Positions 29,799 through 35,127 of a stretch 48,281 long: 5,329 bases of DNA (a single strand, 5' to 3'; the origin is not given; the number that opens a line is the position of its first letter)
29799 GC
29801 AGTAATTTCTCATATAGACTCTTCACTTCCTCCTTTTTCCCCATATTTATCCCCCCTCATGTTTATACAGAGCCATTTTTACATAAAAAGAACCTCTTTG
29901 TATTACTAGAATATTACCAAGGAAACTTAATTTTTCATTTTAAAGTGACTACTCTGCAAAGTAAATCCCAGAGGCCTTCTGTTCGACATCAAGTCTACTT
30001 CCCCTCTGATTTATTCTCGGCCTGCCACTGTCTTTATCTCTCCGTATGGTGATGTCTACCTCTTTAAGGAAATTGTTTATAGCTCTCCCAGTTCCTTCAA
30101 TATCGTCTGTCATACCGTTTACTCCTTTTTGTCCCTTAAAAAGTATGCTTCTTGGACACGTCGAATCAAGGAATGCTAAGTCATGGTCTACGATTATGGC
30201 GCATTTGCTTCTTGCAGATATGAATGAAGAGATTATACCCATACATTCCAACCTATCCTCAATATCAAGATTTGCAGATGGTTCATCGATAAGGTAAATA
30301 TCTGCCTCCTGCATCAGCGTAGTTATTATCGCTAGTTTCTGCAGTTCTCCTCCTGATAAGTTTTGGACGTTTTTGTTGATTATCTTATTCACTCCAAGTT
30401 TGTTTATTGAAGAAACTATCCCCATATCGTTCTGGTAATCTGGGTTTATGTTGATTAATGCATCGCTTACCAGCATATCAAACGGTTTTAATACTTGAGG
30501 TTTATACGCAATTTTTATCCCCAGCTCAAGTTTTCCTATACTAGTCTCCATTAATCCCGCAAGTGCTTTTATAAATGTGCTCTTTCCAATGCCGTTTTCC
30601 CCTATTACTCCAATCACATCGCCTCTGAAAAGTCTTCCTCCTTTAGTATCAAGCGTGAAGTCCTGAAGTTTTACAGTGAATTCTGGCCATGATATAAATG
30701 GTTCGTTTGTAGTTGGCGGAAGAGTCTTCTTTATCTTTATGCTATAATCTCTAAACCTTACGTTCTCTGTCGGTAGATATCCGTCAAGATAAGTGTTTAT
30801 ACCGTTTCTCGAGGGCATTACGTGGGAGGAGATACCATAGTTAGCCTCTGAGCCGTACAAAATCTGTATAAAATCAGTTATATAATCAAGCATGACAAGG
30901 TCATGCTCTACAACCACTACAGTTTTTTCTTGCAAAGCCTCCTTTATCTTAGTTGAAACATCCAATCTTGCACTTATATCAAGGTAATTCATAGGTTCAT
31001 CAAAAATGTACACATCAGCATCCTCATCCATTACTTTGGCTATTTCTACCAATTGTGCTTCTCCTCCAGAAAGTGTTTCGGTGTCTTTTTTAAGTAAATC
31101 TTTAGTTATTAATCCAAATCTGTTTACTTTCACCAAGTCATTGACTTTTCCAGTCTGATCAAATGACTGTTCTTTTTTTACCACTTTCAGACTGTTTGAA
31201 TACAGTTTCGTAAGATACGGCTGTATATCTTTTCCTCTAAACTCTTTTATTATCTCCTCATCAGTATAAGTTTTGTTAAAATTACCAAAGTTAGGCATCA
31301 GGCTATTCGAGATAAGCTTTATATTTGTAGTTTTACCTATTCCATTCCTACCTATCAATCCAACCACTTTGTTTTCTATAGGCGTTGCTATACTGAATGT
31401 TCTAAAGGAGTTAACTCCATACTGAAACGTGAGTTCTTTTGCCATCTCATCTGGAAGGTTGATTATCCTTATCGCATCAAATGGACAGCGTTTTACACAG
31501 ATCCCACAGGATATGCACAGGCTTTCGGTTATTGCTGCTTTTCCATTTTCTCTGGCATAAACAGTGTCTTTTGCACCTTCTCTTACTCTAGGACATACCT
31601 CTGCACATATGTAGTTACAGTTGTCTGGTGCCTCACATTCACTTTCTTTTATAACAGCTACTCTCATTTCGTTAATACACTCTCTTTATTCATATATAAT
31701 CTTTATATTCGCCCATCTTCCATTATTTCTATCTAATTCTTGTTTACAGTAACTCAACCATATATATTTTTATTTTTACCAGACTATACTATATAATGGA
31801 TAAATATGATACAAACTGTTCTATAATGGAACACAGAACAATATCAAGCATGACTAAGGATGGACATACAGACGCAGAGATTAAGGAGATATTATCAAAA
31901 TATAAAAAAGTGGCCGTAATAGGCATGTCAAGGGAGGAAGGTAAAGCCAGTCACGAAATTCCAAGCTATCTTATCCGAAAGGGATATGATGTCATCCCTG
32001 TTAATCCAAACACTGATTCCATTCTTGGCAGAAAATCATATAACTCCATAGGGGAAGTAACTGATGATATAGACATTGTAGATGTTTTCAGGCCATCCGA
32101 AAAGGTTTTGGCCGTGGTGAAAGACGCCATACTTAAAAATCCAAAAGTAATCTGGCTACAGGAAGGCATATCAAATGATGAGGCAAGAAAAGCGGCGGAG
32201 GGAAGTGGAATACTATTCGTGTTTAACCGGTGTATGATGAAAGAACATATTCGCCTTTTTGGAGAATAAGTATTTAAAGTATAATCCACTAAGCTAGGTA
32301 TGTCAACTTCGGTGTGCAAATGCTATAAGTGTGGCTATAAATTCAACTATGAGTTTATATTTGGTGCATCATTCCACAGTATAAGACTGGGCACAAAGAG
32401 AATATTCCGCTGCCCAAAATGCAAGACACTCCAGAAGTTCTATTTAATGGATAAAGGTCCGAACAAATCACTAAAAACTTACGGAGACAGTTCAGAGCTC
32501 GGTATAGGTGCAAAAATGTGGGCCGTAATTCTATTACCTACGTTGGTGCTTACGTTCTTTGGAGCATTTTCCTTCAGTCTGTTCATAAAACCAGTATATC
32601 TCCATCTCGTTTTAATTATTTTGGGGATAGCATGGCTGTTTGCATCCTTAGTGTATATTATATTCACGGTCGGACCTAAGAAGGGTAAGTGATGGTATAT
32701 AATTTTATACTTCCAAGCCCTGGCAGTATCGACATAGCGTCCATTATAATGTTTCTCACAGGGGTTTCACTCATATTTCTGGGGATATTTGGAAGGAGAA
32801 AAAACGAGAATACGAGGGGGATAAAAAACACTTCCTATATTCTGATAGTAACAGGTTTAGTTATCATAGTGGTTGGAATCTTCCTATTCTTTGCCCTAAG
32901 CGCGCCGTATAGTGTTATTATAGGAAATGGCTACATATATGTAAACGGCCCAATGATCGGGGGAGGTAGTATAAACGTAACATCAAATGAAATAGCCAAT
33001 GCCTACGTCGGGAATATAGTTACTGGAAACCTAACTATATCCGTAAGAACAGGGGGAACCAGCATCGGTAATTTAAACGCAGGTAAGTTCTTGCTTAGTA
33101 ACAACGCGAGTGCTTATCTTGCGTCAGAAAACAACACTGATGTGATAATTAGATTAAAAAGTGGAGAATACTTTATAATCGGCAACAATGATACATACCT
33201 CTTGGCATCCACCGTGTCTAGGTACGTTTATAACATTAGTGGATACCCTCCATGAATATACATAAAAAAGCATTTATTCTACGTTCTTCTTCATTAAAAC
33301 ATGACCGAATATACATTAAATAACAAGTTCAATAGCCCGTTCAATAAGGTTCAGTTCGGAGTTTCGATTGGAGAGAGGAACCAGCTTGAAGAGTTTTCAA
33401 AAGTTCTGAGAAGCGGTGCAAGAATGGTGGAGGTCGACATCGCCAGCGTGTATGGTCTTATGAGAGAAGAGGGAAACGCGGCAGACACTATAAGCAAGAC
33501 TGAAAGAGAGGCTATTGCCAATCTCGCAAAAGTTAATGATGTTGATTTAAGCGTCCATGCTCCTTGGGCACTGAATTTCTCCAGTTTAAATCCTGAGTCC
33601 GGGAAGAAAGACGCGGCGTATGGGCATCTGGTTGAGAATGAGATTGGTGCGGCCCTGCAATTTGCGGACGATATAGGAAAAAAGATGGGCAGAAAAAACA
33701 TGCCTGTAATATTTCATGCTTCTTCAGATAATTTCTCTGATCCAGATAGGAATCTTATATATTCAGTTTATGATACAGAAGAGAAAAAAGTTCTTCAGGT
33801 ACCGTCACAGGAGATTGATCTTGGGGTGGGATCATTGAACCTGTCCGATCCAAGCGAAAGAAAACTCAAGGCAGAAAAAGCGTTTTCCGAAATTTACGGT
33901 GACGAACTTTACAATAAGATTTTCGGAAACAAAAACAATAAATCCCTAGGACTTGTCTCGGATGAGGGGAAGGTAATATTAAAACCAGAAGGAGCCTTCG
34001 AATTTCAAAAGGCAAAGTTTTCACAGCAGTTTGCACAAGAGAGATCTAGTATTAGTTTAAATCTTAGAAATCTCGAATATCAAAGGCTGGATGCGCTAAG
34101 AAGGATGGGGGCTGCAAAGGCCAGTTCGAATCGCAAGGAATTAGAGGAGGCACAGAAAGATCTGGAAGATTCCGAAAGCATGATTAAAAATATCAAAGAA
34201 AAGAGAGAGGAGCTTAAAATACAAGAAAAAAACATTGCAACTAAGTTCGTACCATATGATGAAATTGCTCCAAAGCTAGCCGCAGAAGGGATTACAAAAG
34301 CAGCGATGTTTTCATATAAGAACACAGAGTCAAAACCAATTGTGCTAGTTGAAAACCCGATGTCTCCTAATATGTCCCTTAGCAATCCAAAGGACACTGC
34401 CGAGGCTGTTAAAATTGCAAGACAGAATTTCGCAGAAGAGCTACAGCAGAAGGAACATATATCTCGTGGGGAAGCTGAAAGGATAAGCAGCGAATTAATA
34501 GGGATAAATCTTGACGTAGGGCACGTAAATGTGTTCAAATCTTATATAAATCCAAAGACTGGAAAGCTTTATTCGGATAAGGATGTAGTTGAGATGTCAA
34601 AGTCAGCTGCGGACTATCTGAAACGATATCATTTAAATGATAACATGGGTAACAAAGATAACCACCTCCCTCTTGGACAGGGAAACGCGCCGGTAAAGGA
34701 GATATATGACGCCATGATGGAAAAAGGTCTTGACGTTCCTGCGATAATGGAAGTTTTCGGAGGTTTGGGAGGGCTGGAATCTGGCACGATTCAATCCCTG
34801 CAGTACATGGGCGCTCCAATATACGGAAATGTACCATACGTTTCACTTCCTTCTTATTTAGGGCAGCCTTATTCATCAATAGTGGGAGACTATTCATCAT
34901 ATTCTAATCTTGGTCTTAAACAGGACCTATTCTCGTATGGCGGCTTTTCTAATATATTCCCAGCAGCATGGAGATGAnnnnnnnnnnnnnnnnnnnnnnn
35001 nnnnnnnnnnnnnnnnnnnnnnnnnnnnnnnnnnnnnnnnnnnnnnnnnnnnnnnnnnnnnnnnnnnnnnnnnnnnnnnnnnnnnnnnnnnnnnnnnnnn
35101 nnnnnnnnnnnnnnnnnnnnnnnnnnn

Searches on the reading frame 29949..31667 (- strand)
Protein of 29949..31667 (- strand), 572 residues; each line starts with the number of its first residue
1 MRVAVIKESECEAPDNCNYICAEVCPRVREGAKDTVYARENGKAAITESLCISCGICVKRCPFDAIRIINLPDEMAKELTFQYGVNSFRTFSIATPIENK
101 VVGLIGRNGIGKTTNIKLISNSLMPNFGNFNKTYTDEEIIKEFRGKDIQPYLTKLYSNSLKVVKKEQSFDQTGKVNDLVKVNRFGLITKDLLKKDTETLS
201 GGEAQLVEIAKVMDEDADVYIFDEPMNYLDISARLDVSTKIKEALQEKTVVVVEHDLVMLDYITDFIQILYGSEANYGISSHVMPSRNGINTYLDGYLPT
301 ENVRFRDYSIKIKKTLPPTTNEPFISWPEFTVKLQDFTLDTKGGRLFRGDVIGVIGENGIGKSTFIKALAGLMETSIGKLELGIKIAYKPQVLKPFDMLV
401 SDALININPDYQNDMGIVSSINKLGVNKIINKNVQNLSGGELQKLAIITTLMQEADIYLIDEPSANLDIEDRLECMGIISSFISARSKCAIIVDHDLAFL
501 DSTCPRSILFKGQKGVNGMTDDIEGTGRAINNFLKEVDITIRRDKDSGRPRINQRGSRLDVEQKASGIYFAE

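Call 28: search_protein_families(library=pfam, proteins=[window:29949-31667:-], max_evalue=0.0001)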
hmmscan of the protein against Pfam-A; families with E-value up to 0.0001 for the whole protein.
window:29949-31667:- (572 aa): 7 families
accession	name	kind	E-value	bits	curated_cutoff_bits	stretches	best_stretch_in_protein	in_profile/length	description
PF00005.33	ABC_tran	-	7.1e-37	127.5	25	2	346-464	8-136/137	ABC transporter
PF02463.25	SMC_N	-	2.1e-09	37.5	40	0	85-269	7-211/220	RecF/RecN/SMC N terminal domain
PF13304.12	AAA_21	-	1.1e-08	35.9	27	0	352-372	2-22/304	AAA domain, putative AbiEii toxin, Type IV TA system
PF00037.32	Fer4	-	3e-07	30.4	21.1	1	46-67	3-24/24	4Fe-4S binding domain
PF13555.12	AAA_29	-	1.2e-05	25.4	27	0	351-373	24-46/61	P-loop containing region of AAA domain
PF12838.12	Fer4_7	-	5.3e-05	24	27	0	16-65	4-52/52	4Fe-4S dicluster domain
PF13479.12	AAA_24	-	8.6e-05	22.9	27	0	99-127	2-30/195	AAA domain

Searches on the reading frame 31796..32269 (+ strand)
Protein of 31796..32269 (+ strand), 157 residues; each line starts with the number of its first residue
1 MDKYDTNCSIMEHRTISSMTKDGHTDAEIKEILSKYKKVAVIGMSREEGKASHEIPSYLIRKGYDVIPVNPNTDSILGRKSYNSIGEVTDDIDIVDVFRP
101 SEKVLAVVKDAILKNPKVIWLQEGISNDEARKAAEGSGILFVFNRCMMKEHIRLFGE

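Call 27: search_protein_families(library=pfam, proteins=[window:31796-32269:+], max_evalue=0.01)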
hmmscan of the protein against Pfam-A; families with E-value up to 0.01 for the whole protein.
window:31796-32269:+ (157 aa): 2 families
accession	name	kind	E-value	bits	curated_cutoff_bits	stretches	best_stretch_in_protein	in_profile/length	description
PF13380.12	CoA_binding_2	-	4.5e-36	124.3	22.8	1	37-151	1-115/116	CoA binding domain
PF02629.25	CoA_binding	-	2.5e-06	28.6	22.3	1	35-120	2-92/97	CoA binding domain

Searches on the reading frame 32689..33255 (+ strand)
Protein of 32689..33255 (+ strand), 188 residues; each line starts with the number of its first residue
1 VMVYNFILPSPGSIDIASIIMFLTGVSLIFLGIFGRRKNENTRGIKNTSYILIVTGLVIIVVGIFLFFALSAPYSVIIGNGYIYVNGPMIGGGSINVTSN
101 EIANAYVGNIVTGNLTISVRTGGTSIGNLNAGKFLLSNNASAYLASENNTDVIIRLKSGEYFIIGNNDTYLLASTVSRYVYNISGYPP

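Call 27: search_protein_families(library=pfam, proteins=[window:32689-33255:+], max_evalue=0.01)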
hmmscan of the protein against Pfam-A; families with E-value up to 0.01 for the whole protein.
window:32689-33255:+ (188 aa): 2 families
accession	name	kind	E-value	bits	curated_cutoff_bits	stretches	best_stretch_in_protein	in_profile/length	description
PF00335.26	Tetraspanin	-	0.00032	20.9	32.1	1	17-70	8-68/225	Tetraspanin family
PF11384.13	DUF3188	-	0.00057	19.9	24.6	0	3-38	11-46/50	Protein of unknown function (DUF3188)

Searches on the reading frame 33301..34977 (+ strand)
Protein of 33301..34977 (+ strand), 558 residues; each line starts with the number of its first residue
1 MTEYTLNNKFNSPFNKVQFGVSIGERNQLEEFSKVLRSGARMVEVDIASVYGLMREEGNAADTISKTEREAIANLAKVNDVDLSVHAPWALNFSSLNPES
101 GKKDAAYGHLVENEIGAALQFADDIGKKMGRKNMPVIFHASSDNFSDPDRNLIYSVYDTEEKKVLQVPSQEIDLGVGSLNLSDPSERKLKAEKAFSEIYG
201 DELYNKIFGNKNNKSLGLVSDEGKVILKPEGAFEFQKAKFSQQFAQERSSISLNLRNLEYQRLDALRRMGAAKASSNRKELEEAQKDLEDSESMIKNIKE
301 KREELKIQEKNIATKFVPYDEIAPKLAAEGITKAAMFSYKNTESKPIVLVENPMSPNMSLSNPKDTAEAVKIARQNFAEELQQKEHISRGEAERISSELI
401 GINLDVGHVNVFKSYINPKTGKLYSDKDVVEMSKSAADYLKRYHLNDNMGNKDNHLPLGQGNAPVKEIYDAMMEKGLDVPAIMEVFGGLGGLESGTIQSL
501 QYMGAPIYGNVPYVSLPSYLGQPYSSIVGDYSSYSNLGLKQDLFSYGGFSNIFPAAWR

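Call 27: search_protein_families(library=pfam, proteins=[window:33301-34977:+], max_evalue=0.01)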
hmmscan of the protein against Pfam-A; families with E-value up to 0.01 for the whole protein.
window:33301-34977:+ (558 aa): 2 families
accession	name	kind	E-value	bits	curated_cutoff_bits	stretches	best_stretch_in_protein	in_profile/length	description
PF01261.30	AP_endonuc_2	-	6e-14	52.8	31.1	1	393-501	146-244/249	Xylose isomerase-like TIM barrel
PF00388.25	PI-PLC-X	-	0.00064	19.8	23.1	0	2-48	6-48/144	Phosphatidylinositol-specific phospholipase C, X domain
